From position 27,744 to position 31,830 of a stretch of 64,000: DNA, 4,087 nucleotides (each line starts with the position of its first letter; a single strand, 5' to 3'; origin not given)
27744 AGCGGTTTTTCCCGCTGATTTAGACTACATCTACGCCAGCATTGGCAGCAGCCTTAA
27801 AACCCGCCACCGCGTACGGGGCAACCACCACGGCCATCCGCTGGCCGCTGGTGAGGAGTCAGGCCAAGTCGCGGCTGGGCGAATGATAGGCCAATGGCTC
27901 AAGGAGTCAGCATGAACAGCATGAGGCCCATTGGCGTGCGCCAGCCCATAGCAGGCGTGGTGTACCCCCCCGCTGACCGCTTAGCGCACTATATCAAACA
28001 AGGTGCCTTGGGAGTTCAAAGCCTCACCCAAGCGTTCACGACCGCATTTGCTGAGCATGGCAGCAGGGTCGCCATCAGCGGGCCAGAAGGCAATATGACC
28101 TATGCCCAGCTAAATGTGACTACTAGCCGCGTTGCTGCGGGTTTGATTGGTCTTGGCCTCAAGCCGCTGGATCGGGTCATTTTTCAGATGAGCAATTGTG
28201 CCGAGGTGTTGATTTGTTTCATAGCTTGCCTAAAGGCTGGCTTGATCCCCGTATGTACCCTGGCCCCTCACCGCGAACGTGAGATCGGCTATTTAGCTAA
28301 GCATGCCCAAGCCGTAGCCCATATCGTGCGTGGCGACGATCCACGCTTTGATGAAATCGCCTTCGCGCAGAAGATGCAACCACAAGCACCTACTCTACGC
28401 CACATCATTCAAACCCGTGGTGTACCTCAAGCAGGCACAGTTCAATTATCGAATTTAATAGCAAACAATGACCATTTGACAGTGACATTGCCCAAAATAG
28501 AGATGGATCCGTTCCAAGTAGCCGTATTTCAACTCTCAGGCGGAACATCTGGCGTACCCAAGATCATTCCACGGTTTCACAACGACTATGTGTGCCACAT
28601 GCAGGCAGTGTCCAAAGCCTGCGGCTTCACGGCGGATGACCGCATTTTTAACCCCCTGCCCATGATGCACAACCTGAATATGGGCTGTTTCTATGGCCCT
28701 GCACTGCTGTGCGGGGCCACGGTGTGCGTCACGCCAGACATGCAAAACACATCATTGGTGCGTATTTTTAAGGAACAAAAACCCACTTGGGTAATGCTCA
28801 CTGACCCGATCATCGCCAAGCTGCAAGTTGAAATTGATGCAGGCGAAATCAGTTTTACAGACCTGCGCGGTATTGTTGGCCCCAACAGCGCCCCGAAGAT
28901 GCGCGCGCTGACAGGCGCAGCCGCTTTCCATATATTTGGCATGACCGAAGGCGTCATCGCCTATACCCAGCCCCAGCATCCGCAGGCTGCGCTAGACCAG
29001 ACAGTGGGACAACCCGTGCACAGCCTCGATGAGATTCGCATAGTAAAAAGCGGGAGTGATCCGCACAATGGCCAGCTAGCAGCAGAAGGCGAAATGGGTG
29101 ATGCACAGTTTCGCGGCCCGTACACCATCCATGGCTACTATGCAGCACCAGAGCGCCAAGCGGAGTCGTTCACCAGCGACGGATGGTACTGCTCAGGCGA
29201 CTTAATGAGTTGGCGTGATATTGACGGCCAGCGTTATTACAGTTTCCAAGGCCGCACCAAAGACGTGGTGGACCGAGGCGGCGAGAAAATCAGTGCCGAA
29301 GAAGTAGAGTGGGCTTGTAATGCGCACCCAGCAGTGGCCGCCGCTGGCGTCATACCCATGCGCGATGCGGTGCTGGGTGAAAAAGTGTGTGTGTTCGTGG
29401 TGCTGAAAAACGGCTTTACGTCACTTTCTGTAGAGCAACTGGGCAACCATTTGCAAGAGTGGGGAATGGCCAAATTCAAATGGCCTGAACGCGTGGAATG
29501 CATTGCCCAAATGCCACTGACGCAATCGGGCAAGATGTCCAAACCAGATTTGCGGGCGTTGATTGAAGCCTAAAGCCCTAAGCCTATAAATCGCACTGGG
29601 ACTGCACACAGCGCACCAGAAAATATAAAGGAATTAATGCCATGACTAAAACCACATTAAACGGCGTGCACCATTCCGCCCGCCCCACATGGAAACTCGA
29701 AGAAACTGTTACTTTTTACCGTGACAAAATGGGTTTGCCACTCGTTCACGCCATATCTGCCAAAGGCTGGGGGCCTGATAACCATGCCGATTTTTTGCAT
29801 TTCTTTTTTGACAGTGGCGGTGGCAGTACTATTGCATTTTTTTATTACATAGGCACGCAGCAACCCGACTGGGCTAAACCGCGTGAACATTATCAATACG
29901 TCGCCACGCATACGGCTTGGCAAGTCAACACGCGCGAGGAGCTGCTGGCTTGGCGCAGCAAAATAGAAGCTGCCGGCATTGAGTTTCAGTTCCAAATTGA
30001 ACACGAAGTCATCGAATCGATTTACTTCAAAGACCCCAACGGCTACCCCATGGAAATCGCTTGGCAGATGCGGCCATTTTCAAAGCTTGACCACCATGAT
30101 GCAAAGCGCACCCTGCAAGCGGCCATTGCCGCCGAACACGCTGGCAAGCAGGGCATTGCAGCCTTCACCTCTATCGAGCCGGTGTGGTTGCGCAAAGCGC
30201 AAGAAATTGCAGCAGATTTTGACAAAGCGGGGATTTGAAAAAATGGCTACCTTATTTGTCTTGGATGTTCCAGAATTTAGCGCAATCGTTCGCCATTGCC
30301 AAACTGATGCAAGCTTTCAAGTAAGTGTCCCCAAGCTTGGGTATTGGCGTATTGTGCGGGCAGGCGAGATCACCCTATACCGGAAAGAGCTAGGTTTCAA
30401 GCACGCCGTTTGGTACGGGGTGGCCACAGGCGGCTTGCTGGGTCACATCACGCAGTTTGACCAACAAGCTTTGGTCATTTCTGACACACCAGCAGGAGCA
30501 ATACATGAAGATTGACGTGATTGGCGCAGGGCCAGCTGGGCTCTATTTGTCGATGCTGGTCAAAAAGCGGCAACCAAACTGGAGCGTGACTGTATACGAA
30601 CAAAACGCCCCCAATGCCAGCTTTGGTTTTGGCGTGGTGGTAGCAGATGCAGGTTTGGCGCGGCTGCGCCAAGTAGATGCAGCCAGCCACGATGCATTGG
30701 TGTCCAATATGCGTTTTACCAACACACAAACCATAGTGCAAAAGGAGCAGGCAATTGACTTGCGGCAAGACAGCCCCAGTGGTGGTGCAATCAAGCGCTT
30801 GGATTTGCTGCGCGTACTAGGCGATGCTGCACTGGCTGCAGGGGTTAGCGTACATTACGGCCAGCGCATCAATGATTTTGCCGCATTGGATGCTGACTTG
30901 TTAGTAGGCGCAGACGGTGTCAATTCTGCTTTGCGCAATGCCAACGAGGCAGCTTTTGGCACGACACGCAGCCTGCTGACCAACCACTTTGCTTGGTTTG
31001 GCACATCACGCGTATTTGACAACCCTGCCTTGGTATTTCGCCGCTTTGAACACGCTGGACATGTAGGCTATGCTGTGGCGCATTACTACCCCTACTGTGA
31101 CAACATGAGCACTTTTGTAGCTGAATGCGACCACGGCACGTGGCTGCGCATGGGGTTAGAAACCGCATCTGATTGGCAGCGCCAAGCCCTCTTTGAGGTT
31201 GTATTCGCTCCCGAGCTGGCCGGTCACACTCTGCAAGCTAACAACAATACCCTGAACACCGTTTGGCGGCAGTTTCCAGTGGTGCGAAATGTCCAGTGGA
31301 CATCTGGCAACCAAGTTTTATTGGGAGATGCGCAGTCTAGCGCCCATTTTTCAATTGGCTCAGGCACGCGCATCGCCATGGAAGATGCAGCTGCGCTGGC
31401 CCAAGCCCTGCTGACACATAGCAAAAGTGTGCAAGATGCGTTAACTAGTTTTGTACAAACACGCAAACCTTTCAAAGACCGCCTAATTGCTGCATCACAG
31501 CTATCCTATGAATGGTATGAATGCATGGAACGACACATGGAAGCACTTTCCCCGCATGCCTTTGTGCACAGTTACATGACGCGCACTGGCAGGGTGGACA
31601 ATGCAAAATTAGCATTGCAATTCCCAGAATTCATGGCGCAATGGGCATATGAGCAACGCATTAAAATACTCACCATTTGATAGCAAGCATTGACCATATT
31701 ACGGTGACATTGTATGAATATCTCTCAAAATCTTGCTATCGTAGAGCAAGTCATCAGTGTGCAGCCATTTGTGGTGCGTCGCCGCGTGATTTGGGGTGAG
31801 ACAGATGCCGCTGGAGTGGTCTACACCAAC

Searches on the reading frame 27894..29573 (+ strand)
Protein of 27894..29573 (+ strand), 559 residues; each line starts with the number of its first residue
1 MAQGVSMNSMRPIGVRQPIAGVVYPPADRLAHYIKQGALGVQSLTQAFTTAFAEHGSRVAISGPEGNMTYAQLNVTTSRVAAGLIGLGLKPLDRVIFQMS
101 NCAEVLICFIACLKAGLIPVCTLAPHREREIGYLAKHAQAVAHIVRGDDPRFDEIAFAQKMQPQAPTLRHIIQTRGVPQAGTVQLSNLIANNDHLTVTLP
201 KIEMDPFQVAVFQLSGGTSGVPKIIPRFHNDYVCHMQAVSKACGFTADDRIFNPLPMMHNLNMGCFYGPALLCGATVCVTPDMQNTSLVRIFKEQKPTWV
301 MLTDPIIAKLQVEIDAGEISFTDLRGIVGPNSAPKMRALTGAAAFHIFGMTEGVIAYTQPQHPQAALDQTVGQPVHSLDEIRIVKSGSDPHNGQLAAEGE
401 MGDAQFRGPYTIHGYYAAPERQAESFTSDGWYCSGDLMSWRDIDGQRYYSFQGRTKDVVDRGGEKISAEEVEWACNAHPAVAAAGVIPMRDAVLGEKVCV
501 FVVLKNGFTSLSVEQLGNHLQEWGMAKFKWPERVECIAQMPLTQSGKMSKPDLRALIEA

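Call 43: search_solved_structures(query=window:27894-29573:+, show_alignments=2, max_evalue=1e-10)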
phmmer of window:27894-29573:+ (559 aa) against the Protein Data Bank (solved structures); distinct sequences matched with E-value up to 1e-10: 118 (the best 60 are shown).
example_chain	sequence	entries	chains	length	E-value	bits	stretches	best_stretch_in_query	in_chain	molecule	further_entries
5wm2_A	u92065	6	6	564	3.3e-86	293.1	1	53-554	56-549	Salicylate-AMP ligase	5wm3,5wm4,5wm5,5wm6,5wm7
6e8o_A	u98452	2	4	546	2e-80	274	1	26-555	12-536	2,3-dihydroxybenzoate-AMP ligase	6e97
1md9_A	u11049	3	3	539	3e-79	270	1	27-557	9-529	2,3-dihydroxybenzoate-AMP ligase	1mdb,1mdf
7tyb_A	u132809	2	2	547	2.4e-78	267.1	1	26-556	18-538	Pyochelin biosynthesis protein PchD | Pyochelin biosynthesis salicyl-AMP ligase PchD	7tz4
5kei_A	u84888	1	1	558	2.4e-76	260.5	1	19-551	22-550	2,3-dihydroxybenzoate-AMP ligase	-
3rg2_A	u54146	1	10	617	2.7e-76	260.3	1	45-555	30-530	Enterobactin synthase component E (entE), 2,3-dihydro-2,3-dihydroxybenzoate synthetase, is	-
4iz6_A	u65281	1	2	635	3e-76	260.2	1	44-555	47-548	Enterobactin synthase component E, Isochorismatase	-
6iyk_A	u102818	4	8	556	1.3e-75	258.1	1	45-555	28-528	2,3-dihydroxybenzoate-AMP ligase component of enterobactin synthase multienzyme complex | Enterobactin synthase component E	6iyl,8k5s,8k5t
9my6_B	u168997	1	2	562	1.4e-69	238.1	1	24-557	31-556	(2,3-dihydroxybenzoyl)adenylate synthase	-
3o82_A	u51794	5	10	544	6.3e-69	236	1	25-557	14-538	Peptide arylation enzyme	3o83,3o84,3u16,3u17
9my5_B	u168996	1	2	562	2.3e-68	234.1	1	24-557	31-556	(2,3-dihydroxybenzoyl)adenylate synthase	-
9my7_B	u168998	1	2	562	5.7e-68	232.8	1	24-557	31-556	(2,3-dihydroxybenzoyl)adenylate synthase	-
9bhy_A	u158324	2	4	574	6.1e-49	170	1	20-551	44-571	2,3-dihydroxybenzoate-AMP ligase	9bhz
4gxr_A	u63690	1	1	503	4.1e-31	111.2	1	59-554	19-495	Malonyl CoA synthetase, Benzoate-CoA ligase Chimeric protein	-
4gxq_A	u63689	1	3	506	7.7e-31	110.3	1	59-554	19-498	Malonyl CoA synthetase, Benzoate-CoA ligase Chimeric protein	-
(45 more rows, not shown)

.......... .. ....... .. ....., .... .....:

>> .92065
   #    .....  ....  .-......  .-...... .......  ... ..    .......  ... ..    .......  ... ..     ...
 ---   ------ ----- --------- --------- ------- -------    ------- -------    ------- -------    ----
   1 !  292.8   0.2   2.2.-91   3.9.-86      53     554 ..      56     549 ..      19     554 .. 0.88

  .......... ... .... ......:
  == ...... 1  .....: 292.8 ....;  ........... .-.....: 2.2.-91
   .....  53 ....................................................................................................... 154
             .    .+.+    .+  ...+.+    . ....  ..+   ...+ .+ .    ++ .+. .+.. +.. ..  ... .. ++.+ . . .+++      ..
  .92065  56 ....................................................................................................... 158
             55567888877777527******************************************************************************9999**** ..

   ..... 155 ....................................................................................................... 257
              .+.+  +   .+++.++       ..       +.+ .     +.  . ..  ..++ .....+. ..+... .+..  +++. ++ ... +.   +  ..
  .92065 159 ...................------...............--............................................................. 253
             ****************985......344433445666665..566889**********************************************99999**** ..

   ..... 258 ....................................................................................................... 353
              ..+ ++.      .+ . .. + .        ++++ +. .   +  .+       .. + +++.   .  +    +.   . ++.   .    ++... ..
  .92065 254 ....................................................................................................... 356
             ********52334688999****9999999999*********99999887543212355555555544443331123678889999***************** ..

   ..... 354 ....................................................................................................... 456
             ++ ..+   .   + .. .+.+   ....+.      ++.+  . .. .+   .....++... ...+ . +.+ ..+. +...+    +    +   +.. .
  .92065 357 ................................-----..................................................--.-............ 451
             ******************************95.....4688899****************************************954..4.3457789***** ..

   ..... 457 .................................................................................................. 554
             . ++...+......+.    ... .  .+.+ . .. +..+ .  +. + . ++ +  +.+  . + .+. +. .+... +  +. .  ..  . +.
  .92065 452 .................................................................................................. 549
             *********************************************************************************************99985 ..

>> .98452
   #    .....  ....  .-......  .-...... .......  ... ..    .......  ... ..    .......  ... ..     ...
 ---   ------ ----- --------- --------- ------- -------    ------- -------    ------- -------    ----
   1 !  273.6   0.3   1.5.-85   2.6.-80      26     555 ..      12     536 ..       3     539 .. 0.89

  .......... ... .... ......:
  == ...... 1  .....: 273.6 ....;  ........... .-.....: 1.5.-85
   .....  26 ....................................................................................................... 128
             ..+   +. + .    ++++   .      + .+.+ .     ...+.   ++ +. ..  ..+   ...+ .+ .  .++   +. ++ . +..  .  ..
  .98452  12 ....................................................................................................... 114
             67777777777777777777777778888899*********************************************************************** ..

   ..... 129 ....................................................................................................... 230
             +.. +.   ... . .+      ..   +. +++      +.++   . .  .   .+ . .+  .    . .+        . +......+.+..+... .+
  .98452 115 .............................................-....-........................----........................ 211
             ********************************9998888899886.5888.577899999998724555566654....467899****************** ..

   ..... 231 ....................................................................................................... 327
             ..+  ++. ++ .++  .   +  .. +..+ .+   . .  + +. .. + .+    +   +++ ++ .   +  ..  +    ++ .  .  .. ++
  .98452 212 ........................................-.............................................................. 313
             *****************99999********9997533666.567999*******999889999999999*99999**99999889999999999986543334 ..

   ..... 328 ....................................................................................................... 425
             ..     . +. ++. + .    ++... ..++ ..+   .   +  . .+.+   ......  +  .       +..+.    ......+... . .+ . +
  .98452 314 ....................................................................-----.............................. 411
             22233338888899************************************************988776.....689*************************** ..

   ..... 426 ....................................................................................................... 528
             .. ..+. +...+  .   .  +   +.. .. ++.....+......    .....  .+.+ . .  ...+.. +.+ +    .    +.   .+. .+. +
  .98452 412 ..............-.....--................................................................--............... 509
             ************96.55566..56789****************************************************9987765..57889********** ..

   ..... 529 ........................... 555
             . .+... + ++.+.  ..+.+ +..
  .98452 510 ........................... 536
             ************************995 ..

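Call 44: find_homologous_proteins(query=window:27894-29573:+, max_evalue=1e-80)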
Query window:27894-29573:+ (559 aa): 3594 proteins with E <= 1e-80 among 8000 candidates; the best 120 are listed.
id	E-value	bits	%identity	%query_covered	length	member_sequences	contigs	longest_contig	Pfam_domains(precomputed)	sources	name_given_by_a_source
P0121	0.0e+0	1285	100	99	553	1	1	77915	PF00501.35,PF13193.13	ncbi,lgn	-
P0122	1.7e-266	903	70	97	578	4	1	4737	PF00501.35,PF13193.13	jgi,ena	jgi:non-ribosomal peptide synthetase component E (peptide arylation enzyme)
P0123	3.2e-266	902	71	99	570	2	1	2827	PF00501.35,PF13193.13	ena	-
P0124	6.5e-264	895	70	98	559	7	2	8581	PF00501.35,PF13193.13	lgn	-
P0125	1.6e-261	887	69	98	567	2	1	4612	PF00501.35,PF13193.13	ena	-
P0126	8.4e-233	792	74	82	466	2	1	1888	PF00501.35,PF13193.13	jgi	jgi:non-ribosomal peptide synthetase component E (peptide arylation enzyme)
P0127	4.4e-205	700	56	99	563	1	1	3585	PF00501.35,PF13193.13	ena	-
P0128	9.0e-200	683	55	98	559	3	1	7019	PF00501.35,PF13193.13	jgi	-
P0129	4.4e-198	677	53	99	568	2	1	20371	PF00501.35,PF13193.13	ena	-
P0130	2.4e-197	675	54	97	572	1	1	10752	PF00501.35,PF13193.13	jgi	jgi:2,3-dihydroxybenzoate-AMP ligase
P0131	3.4e-195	668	54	98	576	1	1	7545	PF00501.35,PF13193.13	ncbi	-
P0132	7.8e-195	667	55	98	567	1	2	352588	PF00501.35,PF13193.13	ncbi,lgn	ncbi:MAG: AMP-binding protein [Pseudomonadota bacterium]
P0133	1.5e-194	666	54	98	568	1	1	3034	PF00501.35,PF13193.13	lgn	-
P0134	1.9e-194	665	54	98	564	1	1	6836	PF00501.35,PF13193.13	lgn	-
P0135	1.5e-192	659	54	98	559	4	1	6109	PF00501.35,PF13193.13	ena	-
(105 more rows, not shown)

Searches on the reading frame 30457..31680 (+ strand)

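Call 72: search_protein_families(library=pfam, proteins=[window:30457-31680:+], max_evalue=0.00001)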
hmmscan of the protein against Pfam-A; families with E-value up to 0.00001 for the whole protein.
window:30457-31680:+ (407 aa): 1 family
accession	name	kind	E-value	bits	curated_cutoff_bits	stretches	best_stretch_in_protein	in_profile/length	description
PF01494.25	FAD_binding_3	-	1.9e-10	41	22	1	21-345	6-347/349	FAD binding domain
